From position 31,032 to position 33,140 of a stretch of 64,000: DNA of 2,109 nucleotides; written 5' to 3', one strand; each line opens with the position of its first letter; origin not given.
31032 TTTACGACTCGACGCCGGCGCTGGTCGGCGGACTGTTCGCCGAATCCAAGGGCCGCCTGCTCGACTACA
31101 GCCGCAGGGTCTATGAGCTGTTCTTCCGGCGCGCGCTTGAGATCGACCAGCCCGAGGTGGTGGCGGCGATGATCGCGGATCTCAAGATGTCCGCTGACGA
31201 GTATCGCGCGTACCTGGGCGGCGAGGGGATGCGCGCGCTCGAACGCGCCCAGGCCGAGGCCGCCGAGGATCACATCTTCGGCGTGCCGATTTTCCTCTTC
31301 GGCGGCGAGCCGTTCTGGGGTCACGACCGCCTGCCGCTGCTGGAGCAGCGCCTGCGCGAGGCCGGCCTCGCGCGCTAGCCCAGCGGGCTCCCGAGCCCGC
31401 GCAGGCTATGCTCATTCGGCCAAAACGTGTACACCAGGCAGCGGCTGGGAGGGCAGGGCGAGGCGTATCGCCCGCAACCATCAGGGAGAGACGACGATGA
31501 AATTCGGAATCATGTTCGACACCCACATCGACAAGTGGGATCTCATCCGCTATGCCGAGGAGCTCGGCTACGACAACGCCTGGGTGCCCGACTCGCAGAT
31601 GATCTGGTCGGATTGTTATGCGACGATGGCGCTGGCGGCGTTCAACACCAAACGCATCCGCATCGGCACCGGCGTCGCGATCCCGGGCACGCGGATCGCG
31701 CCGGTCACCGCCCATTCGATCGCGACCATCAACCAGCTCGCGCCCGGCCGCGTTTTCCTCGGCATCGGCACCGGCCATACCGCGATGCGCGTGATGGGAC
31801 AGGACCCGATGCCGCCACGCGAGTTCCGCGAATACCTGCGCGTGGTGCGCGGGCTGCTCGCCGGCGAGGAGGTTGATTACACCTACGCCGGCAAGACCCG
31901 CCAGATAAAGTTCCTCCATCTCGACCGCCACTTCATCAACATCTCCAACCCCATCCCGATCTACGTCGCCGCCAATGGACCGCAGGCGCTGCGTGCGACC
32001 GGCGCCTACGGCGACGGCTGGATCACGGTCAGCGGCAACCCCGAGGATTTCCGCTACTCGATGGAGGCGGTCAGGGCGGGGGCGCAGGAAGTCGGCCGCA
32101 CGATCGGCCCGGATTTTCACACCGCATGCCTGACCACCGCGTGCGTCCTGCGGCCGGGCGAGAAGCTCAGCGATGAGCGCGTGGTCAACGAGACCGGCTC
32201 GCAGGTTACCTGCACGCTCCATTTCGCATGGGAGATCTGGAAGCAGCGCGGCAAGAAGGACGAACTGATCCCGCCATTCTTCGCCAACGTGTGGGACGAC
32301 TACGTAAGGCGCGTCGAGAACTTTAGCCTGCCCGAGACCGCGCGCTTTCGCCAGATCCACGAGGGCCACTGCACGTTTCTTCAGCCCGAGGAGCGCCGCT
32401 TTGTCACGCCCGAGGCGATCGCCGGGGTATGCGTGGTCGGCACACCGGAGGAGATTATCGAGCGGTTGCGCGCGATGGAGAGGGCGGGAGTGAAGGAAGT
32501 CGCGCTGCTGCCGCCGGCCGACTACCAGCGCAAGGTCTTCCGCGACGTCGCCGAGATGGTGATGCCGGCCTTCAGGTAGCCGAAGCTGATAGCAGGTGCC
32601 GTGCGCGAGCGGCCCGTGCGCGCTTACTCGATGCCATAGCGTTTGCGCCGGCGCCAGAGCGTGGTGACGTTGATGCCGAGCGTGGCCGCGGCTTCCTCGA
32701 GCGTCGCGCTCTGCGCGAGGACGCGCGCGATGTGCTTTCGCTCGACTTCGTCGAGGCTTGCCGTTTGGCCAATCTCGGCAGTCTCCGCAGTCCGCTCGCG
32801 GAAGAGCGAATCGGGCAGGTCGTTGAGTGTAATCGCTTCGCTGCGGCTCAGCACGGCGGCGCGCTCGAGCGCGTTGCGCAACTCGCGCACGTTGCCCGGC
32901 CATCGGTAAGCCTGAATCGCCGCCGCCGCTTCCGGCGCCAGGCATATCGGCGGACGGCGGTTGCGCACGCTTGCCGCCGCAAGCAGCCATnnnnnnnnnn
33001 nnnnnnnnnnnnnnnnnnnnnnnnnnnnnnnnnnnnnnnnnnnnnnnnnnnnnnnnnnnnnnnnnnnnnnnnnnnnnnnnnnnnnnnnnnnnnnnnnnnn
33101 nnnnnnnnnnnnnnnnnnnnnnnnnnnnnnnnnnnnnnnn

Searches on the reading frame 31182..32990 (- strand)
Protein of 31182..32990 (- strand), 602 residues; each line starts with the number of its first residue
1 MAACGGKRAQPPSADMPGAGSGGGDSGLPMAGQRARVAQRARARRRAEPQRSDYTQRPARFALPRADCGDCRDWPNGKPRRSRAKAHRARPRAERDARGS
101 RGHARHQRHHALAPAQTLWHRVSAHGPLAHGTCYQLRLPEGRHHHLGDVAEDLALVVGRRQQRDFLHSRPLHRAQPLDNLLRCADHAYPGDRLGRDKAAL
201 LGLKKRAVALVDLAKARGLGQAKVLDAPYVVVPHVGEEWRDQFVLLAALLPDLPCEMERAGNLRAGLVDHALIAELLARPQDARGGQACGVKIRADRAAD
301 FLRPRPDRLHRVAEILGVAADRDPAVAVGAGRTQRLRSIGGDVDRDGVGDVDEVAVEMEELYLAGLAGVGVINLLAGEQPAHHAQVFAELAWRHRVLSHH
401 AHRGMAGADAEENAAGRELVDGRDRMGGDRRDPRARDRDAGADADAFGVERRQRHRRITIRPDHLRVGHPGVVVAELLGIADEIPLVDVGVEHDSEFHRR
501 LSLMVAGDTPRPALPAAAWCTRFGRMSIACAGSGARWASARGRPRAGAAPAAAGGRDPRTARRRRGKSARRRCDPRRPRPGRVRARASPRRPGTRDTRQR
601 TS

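Call 4: search_protein_families(library=pfam, proteins=[window:31182-32990:-])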
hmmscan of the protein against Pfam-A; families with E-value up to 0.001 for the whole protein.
window:31182-32990:- (602 aa): 0 families

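Call 56: search_protein_families(library=pfam, proteins=[window:31182-32990:-], max_evalue=0.1)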
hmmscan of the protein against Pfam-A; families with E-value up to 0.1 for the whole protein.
window:31182-32990:- (602 aa): 0 families
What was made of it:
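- Tried and rejected: No hits (call 56).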
